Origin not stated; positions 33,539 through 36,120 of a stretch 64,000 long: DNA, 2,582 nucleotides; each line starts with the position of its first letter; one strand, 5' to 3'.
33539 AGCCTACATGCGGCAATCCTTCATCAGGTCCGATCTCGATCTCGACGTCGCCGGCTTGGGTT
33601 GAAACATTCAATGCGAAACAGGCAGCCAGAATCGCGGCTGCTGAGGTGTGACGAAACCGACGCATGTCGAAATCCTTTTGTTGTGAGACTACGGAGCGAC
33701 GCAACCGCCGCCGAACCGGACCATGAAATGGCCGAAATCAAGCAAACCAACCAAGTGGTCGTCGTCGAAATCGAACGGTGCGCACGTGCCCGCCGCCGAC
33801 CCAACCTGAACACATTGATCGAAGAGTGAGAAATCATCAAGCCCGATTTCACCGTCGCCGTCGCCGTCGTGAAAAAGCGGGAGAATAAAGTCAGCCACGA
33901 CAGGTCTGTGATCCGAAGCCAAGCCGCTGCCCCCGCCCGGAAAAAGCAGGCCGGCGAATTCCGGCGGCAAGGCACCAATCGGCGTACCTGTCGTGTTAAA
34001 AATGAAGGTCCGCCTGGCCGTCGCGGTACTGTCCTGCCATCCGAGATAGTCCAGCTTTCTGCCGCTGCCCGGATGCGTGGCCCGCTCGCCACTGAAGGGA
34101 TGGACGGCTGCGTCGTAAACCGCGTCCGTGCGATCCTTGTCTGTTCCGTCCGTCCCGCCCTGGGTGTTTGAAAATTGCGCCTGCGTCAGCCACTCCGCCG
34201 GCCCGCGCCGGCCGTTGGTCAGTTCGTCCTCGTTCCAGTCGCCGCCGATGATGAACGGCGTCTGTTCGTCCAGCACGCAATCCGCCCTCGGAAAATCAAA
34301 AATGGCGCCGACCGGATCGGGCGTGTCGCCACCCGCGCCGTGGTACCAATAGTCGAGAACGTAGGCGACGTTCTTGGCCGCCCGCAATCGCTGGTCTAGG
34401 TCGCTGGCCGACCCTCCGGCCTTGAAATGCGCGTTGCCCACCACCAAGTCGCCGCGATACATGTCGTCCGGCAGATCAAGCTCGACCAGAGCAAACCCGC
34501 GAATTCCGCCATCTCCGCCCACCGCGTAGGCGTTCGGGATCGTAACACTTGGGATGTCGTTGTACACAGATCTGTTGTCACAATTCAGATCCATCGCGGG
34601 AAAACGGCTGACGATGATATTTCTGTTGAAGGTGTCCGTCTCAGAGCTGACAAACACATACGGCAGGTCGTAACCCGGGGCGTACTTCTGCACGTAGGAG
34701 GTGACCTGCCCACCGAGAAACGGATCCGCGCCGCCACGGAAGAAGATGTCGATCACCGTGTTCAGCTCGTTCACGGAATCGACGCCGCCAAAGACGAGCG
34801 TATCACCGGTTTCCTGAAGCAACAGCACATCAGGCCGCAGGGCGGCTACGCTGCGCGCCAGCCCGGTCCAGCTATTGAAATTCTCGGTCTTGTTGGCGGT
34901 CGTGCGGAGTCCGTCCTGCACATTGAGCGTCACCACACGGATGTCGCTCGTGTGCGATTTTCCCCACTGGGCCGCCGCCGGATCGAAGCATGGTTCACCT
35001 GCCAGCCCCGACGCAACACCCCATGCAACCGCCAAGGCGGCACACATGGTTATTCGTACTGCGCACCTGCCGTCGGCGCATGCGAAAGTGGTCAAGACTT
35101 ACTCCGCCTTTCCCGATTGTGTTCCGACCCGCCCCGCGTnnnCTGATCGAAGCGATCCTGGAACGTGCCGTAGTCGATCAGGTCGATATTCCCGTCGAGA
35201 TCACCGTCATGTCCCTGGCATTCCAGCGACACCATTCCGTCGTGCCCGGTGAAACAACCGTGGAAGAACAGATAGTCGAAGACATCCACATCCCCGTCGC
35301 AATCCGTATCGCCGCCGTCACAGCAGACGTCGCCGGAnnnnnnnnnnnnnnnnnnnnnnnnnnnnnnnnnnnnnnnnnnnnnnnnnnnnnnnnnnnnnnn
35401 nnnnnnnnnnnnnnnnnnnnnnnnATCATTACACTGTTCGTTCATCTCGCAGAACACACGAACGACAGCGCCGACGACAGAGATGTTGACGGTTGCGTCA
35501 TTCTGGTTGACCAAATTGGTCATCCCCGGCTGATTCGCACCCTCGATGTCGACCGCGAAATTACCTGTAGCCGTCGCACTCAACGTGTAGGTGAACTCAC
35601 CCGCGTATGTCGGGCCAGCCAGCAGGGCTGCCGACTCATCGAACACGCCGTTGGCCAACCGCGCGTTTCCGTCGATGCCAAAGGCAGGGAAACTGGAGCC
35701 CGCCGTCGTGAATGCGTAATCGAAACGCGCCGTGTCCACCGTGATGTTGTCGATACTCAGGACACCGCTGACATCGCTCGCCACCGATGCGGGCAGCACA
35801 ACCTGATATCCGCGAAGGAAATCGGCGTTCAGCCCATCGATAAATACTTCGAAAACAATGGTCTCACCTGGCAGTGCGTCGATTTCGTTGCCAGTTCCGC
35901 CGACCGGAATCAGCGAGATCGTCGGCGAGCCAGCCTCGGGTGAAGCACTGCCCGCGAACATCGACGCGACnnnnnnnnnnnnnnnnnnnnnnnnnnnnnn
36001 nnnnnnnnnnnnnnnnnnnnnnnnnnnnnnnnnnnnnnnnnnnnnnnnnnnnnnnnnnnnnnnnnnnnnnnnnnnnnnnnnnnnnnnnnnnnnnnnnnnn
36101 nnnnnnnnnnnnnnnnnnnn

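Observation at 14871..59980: Possible cohesin-dockerin style extracellular assembly linking nucleases and giant adhesin-like proteins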

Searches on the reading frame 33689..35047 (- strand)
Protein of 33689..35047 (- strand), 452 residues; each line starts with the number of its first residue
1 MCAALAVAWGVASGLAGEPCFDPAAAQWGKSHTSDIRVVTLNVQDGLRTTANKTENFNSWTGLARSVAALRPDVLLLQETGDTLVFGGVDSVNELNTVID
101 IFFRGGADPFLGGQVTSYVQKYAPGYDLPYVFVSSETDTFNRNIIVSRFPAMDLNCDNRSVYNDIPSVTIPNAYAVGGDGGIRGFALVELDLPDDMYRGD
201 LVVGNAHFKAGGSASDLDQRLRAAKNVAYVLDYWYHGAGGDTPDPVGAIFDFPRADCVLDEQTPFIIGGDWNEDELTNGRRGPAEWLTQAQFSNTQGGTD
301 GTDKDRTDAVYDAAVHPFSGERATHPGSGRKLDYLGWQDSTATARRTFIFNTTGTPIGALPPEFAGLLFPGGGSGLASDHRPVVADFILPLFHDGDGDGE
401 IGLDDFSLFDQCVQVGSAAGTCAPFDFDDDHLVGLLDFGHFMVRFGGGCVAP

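Call 5: search_protein_families(library=pfam, proteins=[window:33689-35047:-], max_evalue=0.01)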
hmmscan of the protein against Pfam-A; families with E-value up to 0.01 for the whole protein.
window:33689-35047:- (452 aa): 1 family
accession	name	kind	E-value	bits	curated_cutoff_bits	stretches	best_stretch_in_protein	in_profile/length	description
PF03372.29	Exo_endo_phos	-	2.9e-05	24.4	24.5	1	57-301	3-174/225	Endonuclease/Exonuclease/phosphatase family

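Call 10: search_protein_families(library=ncbifam, proteins=[window:33689-35047:-], max_evalue=0.1)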
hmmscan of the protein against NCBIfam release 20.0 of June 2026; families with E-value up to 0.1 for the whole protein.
window:33689-35047:- (452 aa): 0 families

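Call 59: search_solved_structures(query=window:33689-35047:-, max_evalue=0.1)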
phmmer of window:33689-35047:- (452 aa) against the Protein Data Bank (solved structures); distinct sequences matched with E-value up to 0.1: 0.

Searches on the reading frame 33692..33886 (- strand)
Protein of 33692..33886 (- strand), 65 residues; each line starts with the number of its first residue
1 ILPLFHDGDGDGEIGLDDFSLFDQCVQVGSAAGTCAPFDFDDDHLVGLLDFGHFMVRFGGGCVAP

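Call 6: search_protein_families(library=pfam, proteins=[window:33692-33886:-], max_evalue=10)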
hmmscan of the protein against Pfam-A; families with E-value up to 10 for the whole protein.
seq(65 aa): 2 families
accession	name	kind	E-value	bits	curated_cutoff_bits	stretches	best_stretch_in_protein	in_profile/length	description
PF13405.12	EF-hand_6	-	0.19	12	25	1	6-19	9-22/30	EF-hand domain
PF13499.12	EF-hand_7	-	0.32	11.8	30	1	6-55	11-66/67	EF-hand domain pair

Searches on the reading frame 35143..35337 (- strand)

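Call 6: search_protein_families(library=pfam, proteins=[window:35143-35337:-], max_evalue=10)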
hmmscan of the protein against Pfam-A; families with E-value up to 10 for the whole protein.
seq(65 aa): 1 family
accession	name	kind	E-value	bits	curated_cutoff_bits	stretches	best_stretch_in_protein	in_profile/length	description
PF00404.24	Dockerin_1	-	0.05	14.2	22.9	1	9-56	2-49/57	Dockerin type I domain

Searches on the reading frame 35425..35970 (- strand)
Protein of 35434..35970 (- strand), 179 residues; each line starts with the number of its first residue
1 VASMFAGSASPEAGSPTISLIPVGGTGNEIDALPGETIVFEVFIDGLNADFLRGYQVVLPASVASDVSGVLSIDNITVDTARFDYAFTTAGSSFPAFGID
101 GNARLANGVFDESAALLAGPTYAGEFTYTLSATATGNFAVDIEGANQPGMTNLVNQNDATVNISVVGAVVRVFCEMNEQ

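Call 6: search_protein_families(library=pfam, proteins=[window:35434-35970:-], max_evalue=10)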
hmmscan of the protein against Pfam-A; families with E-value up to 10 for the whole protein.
seq(179 aa): 0 families

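Call 71: search_protein_families(library=pfam, proteins=[window:35425-35937:-], max_evalue=1)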
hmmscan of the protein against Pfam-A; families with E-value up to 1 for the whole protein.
seq(171 aa): 1 family
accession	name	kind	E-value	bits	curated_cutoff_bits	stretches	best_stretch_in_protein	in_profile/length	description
PF17936.7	Big_6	-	0.072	13.8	27.6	1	114-154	35-75/83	Bacterial Ig domain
